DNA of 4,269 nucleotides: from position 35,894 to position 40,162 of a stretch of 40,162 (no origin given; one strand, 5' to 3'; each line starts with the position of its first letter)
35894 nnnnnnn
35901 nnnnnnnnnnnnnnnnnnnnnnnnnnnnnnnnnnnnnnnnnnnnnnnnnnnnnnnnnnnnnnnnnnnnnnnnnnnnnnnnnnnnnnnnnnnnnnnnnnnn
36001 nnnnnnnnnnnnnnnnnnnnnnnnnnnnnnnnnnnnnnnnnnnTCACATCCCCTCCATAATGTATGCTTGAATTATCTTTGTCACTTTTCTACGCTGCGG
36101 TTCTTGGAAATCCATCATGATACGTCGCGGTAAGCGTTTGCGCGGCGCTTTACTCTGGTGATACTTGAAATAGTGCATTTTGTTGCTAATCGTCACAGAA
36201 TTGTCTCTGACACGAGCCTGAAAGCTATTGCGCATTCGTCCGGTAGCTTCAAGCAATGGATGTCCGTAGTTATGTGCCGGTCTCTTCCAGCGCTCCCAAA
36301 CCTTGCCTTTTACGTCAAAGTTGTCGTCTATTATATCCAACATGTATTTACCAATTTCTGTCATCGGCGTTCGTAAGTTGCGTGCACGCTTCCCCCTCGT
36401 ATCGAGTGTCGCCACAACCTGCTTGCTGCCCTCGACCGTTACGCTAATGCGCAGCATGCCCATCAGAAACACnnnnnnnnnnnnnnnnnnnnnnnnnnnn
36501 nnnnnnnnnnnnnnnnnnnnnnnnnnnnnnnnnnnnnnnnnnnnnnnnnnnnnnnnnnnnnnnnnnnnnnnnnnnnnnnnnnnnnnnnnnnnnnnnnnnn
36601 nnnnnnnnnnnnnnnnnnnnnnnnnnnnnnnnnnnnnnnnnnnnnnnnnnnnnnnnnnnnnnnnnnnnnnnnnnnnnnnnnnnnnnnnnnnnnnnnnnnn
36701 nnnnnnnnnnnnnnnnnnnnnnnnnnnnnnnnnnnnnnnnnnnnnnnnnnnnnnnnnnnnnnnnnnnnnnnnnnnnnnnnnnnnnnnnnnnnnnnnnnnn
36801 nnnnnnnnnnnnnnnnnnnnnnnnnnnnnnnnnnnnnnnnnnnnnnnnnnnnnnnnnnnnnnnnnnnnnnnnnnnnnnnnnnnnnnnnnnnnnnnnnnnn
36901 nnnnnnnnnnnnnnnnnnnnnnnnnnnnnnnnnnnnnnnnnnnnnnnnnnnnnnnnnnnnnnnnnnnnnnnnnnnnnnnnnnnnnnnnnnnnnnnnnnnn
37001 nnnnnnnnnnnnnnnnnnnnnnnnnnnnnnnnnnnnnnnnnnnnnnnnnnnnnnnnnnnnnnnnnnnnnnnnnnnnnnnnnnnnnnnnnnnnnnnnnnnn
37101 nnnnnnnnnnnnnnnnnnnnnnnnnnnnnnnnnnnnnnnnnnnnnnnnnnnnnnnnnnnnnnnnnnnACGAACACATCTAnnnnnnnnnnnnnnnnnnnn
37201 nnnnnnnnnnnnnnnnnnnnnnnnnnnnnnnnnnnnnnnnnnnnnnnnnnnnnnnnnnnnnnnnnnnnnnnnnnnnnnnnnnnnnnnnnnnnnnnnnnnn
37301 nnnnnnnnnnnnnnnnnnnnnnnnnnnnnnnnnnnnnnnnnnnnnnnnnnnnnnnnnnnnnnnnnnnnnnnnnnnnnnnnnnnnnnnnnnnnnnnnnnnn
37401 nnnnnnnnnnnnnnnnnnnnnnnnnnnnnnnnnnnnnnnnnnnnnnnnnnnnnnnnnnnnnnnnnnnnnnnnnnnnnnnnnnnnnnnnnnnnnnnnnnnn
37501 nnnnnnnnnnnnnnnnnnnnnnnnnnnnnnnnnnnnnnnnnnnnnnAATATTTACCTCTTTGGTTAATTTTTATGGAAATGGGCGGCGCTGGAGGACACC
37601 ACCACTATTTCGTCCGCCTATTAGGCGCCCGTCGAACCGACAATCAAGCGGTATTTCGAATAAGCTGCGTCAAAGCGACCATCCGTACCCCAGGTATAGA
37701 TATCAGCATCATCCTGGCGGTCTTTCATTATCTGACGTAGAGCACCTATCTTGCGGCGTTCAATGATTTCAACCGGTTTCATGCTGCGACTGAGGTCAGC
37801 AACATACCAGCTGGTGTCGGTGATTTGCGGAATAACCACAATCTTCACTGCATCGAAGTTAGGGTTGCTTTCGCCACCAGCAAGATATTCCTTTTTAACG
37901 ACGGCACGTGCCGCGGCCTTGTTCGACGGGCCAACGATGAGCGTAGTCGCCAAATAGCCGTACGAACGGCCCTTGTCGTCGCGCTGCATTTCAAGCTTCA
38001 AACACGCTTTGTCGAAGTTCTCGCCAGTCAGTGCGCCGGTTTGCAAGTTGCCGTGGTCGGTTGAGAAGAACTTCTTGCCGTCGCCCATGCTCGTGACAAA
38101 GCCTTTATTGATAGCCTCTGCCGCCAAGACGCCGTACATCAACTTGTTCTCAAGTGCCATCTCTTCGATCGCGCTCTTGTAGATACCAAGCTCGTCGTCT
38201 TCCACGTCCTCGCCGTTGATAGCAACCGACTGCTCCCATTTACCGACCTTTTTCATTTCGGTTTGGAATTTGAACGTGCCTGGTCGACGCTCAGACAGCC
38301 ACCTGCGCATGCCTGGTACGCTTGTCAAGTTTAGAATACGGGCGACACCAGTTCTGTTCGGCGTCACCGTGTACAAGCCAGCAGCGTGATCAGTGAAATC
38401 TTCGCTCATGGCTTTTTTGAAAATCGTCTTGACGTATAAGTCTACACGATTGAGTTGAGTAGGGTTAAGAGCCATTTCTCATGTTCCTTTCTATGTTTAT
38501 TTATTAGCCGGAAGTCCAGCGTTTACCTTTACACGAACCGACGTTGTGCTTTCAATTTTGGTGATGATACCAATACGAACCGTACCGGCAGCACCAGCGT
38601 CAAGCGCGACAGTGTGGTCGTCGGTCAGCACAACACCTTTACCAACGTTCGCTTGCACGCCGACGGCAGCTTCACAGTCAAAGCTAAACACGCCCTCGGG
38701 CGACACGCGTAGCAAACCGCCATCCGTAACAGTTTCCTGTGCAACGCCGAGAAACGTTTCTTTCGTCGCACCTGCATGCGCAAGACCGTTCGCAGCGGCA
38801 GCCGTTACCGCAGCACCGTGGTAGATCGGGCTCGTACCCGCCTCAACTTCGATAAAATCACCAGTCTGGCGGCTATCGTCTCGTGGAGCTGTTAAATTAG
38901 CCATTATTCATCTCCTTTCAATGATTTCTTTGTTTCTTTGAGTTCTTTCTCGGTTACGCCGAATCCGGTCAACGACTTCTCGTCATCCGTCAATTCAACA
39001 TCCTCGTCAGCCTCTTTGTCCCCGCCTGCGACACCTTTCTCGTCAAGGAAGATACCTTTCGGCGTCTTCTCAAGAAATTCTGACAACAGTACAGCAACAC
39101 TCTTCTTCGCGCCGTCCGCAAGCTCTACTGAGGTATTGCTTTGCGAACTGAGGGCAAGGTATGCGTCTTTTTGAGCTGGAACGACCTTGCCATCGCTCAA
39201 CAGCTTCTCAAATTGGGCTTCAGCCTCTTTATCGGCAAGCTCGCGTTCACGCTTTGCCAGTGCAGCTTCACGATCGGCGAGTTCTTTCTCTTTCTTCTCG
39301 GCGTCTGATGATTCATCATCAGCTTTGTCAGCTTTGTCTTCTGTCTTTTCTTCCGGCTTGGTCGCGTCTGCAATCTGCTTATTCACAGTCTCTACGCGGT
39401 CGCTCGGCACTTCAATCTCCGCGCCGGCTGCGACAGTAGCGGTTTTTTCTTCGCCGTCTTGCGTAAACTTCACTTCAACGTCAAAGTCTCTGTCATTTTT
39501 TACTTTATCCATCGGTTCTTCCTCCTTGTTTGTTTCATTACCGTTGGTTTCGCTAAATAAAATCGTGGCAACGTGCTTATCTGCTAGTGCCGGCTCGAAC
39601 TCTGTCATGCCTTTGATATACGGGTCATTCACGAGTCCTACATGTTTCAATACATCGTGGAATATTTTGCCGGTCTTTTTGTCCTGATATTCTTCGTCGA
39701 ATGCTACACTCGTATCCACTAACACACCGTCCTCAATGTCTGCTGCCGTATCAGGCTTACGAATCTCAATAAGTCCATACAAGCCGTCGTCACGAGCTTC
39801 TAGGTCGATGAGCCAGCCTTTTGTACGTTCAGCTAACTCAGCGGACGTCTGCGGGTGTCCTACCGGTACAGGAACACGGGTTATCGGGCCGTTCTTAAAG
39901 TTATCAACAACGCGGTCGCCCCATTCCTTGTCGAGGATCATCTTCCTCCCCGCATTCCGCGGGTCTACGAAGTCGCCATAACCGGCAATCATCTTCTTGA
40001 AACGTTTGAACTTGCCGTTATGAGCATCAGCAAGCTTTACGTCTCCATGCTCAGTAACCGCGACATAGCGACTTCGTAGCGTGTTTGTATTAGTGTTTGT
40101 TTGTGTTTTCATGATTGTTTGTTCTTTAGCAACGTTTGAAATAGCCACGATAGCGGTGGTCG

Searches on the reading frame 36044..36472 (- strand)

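Call 18: search_protein_families(library=phrogs, proteins=[window:36044-36472:-], max_evalue=0.001)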
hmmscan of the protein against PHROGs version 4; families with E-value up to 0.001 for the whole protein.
window:36044-36472:- (142 aa): 1 family
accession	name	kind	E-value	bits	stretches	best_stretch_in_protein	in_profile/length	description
phrog_26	-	connector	1.5e-12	48.6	1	4-141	73-229/321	tail completion or Neck1 protein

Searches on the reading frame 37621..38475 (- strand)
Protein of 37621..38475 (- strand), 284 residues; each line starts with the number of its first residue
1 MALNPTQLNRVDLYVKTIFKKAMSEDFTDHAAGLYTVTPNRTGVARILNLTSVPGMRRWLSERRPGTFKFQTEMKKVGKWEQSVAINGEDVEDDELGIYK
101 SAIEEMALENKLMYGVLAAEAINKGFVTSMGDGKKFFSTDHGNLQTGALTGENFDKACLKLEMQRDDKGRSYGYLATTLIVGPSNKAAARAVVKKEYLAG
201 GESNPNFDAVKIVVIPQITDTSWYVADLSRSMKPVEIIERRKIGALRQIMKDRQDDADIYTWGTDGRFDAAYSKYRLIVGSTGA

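Call 18: search_protein_families(library=phrogs, proteins=[window:37621-38475:-], max_evalue=0.001)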
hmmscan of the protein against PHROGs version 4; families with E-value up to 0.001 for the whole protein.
window:37621-38475:- (284 aa): 3 families
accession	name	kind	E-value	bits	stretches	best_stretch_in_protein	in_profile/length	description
phrog_371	-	head and packaging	6.9e-46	157.9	3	1-142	2-142/303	major head protein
phrog_4523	-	head and packaging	2e-14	54.3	1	66-226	422-587/644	major head and protease protein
phrog_133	-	head and packaging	2.1e-09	37.6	1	107-227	485-613/668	head maturation protease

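Call 19: search_protein_families(library=pfam, proteins=[window:37621-38475:-], max_evalue=0.001)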
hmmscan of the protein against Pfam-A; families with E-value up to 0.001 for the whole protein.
window:37621-38475:- (284 aa): 2 families
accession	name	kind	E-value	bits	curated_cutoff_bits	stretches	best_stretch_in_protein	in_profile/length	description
PF10124.15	Mu-like_gpT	-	1.2e-37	130.3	20.1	3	14-143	7-135/289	Mu-like prophage major head subunit gpT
PF25209.1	Phage_capsid_4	-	6.9e-07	30.2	27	1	65-271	62-248/262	Phage capsid protein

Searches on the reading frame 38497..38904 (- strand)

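Call 18: search_protein_families(library=phrogs, proteins=[window:38497-38904:-], max_evalue=0.001)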
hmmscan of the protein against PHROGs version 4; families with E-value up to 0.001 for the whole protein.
window:38497-38904:- (135 aa): 1 family
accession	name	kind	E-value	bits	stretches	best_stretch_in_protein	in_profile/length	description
phrog_1731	-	head and packaging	7.1e-11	43.3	1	1-121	1-129/135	virion structural protein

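Call 19: search_protein_families(library=pfam, proteins=[window:38497-38904:-], max_evalue=0.001)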
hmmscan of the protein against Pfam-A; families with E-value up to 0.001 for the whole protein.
window:38497-38904:- (135 aa): 0 families

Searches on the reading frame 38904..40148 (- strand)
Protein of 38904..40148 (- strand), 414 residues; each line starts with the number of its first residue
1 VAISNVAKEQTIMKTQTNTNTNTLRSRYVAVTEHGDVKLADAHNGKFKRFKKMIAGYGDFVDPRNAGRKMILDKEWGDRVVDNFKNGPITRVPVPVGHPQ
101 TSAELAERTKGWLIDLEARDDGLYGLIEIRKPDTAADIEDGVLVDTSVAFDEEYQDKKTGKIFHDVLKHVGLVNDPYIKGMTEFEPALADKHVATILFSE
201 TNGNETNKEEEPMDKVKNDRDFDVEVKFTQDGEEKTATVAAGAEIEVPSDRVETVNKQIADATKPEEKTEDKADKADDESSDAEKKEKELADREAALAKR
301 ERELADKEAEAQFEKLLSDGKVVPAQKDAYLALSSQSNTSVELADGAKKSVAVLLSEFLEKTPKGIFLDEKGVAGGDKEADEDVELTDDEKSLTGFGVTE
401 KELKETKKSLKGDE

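Call 18: search_protein_families(library=phrogs, proteins=[window:38904-40148:-], max_evalue=0.001)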
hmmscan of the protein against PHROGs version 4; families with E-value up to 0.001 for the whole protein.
window:38904-40148:- (414 aa): 2 families
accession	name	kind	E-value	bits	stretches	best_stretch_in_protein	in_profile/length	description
phrog_976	-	head and packaging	1.1e-29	105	1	66-390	46-365/415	head maturation protease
phrog_328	-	head and packaging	1.4e-09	39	1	61-409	36-337/339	head maturation protease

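Call 19: search_protein_families(library=pfam, proteins=[window:38904-40148:-], max_evalue=0.001)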
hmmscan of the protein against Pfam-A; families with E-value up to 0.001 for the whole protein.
window:38904-40148:- (414 aa): 1 family
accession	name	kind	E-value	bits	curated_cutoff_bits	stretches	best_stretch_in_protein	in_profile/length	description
PF10123.14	Mu-like_Pro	-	2.6e-10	40.8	25.2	1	69-400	21-325/330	Mu-like prophage I protein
